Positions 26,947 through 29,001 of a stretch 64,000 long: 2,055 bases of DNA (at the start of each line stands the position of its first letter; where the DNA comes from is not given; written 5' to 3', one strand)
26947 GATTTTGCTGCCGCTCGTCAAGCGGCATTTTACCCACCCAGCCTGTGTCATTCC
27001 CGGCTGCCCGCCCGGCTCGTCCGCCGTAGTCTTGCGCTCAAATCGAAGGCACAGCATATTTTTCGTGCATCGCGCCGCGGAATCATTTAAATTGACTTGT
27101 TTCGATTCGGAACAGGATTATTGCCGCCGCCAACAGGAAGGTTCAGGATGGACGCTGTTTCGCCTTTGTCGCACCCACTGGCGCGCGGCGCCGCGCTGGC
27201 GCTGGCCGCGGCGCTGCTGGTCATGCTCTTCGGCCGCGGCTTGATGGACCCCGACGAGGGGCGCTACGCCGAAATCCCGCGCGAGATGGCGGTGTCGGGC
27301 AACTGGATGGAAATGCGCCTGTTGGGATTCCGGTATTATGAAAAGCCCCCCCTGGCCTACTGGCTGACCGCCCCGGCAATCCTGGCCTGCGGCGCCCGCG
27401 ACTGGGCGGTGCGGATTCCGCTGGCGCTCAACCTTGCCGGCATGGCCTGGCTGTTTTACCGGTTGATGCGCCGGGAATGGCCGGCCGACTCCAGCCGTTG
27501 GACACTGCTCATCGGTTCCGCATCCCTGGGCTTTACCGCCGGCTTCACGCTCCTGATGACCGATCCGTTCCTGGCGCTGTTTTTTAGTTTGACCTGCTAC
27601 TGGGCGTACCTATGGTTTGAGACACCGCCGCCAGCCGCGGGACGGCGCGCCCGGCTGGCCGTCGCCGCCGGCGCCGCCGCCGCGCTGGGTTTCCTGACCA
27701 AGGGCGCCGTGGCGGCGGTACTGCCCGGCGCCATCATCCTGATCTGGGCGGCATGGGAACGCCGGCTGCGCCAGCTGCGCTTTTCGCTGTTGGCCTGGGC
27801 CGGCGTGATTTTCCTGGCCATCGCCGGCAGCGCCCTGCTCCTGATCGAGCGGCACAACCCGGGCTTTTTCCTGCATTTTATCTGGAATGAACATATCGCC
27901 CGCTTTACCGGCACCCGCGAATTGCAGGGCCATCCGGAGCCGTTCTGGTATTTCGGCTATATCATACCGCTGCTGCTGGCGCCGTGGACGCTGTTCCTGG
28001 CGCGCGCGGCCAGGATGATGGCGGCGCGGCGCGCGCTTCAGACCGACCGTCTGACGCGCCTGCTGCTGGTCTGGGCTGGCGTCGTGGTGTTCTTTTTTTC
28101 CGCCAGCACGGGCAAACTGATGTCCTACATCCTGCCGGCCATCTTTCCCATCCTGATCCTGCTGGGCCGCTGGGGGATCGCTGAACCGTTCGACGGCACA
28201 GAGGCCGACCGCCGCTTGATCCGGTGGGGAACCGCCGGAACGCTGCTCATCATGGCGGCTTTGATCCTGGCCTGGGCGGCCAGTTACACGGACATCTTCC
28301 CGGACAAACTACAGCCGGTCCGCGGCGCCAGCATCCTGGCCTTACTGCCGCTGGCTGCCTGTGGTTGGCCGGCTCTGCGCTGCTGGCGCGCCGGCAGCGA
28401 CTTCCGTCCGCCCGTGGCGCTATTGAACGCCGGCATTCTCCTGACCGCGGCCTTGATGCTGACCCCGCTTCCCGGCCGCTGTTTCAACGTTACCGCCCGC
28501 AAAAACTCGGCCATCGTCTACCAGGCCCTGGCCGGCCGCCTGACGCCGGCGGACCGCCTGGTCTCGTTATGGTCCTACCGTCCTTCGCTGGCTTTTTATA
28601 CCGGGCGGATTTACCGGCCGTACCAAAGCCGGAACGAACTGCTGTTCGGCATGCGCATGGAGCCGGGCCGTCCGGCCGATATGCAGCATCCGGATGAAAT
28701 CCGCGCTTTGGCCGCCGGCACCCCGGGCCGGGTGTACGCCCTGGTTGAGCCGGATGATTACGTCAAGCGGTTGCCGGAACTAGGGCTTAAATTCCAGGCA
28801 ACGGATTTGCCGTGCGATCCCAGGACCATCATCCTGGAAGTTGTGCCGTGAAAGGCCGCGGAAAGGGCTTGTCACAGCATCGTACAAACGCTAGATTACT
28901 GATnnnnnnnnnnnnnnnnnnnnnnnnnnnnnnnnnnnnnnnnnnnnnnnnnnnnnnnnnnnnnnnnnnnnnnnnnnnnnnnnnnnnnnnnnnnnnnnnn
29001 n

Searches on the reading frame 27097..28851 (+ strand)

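Call 21: search_protein_families(library=pfam, proteins=[window:27097-28851:+], max_evalue=0.0001)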
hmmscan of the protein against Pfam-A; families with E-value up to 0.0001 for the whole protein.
window:27097-28851:+ (584 aa): 2 families
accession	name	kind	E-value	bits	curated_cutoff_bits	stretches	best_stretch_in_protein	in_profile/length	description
PF13231.12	PMT_2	-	1.8e-12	48.2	26.1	1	83-242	2-153/160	Dolichyl-phosphate-mannose-protein mannosyltransferase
PF03901.23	Glyco_transf_22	-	4.5e-05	23.3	23.8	1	103-396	81-363/414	Alg9-like mannosyltransferase family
